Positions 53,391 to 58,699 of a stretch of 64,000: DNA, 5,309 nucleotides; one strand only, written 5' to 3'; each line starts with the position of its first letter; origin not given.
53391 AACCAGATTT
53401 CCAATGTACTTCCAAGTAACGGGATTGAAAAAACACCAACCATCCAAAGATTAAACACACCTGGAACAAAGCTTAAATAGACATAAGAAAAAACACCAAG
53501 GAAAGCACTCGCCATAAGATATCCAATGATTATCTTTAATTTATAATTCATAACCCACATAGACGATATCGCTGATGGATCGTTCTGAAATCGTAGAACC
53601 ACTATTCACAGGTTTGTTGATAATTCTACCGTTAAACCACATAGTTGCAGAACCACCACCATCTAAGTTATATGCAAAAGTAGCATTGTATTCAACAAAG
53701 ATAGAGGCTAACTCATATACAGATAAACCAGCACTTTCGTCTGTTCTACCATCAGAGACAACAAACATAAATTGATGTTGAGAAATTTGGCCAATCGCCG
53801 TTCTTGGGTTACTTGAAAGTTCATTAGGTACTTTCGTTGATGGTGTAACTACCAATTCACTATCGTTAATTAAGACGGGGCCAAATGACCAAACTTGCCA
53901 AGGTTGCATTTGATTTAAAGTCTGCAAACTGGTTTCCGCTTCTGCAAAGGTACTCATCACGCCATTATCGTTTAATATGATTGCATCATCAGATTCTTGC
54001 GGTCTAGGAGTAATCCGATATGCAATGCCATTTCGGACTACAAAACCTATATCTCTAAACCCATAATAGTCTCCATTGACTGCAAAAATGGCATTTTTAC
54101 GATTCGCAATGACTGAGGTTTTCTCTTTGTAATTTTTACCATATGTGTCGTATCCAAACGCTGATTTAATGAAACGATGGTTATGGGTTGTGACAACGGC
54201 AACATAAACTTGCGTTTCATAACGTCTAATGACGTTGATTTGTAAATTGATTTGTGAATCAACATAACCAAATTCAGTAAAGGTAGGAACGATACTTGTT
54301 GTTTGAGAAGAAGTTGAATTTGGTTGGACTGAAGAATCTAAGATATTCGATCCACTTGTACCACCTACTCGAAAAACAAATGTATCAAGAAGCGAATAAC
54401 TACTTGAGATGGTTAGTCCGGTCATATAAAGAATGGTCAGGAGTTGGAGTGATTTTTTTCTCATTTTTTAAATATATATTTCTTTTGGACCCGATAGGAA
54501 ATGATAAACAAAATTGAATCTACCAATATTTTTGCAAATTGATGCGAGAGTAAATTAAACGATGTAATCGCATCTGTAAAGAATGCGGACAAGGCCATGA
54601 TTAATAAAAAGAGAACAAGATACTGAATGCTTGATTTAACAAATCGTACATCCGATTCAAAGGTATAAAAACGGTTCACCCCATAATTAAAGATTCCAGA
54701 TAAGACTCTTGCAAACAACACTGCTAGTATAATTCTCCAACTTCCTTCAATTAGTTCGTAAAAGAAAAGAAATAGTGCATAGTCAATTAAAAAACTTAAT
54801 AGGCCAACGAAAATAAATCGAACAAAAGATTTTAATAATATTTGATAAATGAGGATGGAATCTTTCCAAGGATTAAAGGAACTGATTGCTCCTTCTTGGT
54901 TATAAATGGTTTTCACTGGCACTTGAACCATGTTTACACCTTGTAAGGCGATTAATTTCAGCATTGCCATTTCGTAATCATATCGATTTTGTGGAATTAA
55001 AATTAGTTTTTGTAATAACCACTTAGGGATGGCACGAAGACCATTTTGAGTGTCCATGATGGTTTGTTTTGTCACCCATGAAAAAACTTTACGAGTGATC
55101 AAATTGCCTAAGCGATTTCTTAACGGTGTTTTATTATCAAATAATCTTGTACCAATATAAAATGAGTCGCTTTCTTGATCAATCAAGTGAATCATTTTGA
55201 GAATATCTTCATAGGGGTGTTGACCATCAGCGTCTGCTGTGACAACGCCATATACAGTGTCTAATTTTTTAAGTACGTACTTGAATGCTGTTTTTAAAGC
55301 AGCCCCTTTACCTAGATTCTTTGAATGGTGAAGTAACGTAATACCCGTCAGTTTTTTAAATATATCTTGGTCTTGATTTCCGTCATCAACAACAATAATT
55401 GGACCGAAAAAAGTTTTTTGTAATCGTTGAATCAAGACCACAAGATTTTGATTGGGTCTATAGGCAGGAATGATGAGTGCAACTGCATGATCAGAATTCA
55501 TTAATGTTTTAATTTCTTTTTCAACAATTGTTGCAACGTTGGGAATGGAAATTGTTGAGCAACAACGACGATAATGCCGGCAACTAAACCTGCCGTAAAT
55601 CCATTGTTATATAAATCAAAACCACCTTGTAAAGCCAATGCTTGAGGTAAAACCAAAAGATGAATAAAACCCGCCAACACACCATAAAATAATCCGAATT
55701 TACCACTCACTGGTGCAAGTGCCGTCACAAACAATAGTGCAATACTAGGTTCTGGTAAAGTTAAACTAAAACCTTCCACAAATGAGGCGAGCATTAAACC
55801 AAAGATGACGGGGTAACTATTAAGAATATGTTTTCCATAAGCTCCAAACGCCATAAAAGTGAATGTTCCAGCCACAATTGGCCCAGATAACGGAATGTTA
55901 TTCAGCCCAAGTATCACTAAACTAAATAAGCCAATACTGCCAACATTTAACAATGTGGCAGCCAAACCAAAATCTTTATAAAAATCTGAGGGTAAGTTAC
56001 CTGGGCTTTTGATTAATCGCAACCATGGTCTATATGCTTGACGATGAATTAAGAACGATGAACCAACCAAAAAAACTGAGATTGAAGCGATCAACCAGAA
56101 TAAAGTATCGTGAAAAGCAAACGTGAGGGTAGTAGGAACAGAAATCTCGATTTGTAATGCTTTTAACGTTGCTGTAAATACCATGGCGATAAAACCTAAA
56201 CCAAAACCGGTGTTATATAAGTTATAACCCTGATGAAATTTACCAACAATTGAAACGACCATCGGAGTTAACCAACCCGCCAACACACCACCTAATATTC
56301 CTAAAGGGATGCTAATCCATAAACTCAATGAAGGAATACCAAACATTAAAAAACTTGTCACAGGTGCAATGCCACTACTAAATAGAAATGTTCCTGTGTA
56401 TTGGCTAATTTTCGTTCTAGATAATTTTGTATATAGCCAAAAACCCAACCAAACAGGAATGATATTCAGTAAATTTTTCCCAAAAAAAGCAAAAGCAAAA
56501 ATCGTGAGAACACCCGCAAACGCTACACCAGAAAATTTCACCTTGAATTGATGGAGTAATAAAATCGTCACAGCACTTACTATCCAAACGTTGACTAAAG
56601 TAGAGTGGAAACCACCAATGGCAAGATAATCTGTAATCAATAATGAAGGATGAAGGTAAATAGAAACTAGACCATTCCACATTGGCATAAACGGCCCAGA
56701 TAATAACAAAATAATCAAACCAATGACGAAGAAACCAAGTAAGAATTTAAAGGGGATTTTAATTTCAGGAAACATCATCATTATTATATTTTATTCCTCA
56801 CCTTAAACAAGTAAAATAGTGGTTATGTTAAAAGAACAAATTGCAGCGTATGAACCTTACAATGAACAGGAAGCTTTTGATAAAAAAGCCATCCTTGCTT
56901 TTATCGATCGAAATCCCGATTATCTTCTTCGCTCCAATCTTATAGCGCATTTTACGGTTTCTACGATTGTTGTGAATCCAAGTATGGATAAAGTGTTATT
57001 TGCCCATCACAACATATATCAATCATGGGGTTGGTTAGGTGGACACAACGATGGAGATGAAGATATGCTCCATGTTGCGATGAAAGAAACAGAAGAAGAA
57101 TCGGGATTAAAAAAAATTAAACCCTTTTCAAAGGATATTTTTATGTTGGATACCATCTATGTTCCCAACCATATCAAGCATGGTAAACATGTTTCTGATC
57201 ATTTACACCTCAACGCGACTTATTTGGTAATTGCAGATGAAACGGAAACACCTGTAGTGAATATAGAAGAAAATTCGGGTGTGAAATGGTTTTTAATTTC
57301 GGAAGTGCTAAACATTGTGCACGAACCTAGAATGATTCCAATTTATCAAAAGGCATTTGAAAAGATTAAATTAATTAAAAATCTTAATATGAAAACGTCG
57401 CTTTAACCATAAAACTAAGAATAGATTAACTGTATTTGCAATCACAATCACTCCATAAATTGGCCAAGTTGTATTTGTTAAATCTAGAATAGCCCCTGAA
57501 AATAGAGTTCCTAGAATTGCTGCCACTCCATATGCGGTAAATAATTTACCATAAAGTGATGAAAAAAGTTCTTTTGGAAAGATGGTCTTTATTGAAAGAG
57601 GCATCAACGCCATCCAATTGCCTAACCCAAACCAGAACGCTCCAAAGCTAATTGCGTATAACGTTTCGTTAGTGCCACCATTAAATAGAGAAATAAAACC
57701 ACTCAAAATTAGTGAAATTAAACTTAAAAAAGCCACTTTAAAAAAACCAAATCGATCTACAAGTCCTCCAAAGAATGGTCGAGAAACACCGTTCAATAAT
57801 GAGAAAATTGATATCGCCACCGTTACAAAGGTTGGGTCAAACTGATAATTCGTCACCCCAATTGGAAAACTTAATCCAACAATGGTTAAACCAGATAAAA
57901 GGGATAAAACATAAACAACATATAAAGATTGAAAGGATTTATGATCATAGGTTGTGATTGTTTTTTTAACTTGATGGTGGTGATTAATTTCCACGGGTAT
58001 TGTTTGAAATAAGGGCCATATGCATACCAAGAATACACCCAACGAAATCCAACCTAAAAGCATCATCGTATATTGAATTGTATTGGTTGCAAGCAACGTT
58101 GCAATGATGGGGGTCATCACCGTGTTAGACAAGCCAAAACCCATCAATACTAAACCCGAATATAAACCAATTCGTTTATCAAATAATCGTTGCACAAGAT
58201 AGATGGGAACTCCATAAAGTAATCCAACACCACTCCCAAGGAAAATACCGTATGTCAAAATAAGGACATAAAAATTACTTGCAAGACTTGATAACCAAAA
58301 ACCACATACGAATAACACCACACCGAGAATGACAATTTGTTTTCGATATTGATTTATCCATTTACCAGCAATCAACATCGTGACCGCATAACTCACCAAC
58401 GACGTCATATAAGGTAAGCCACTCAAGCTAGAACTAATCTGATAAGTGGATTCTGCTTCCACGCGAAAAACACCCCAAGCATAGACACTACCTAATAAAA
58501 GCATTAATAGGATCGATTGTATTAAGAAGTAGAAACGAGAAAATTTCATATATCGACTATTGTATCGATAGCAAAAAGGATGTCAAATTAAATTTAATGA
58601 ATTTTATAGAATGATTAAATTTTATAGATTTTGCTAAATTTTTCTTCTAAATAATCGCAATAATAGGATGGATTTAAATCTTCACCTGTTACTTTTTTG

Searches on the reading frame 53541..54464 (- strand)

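Call 19: search_protein_families(library=pfam, proteins=[window:53541-54464:-], max_evalue=0.00001)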
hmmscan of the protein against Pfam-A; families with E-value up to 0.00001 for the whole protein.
window:53541-54464:- (307 aa): 1 family
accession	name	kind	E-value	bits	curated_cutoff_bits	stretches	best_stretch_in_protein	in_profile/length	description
PF09992.14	NAGPA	-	1.7e-33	116.7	25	1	124-303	2-168/169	Phosphodiester glycosidase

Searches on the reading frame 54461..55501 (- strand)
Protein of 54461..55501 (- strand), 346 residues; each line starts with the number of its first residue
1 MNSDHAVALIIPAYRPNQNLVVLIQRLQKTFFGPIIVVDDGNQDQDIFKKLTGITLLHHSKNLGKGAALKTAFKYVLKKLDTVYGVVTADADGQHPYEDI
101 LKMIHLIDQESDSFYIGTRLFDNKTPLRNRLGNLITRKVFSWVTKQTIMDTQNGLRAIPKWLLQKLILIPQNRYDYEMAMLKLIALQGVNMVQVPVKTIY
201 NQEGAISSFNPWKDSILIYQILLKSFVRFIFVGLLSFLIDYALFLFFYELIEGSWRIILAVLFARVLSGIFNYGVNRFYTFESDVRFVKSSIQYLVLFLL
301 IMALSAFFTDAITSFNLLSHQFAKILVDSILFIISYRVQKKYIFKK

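Call 21: search_protein_families(library=pfam, proteins=[window:54461-55501:-], max_evalue=0.00001)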
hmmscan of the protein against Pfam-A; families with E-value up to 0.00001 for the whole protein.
window:54461-55501:- (346 aa): 2 families
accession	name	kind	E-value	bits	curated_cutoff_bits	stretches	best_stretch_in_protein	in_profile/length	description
PF00535.33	Glycos_transf_2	-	1.2e-14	55.1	23.3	1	9-139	2-132/168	Glycosyl transferase family 2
PF04138.20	GtrA_DPMS_TM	-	7.5e-11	42.7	26.1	1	228-344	1-117/117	GtrA/DPMS, transmembrane domain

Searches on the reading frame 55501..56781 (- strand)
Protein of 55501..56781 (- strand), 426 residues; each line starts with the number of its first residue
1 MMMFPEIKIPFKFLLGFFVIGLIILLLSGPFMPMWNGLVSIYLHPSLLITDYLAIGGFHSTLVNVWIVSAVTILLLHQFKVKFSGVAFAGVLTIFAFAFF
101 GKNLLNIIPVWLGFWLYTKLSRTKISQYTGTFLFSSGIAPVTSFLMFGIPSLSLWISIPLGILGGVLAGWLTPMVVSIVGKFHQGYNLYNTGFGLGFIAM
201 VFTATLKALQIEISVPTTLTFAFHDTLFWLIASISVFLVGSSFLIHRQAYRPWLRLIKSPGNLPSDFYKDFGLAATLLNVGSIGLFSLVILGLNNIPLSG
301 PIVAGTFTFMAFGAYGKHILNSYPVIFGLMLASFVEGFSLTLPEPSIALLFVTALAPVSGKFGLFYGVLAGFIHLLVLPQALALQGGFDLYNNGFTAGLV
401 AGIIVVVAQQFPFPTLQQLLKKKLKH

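Call 21: search_protein_families(library=pfam, proteins=[window:55501-56781:-], max_evalue=0.00001)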
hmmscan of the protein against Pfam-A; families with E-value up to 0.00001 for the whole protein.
window:55501-56781:- (426 aa): 1 family
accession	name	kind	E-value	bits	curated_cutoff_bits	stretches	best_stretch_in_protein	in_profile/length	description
PF07613.16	DUF1576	-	3.3e-89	297.6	25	2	34-207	5-177/178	Protein of unknown function (DUF1576)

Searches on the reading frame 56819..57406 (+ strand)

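Call 21: search_protein_families(library=pfam, proteins=[window:56819-57406:+], max_evalue=0.00001)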
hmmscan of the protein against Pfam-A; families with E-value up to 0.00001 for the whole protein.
window:56819-57406:+ (195 aa): 1 family
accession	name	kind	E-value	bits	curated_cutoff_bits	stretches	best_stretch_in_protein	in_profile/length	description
PF00293.34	NUDIX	-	2.1e-07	31.5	21.1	1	46-177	5-132/134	NUDIX domain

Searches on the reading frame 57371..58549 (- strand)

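Call 21: search_protein_families(library=pfam, proteins=[window:57371-58549:-], max_evalue=0.00001)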
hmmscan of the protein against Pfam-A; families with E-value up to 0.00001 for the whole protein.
window:57371-58549:- (392 aa): 1 family
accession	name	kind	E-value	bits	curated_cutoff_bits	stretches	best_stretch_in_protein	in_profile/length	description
PF07690.21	MFS_1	-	7.4e-26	91.3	33.4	2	21-187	12-178/347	Major Facilitator Superfamily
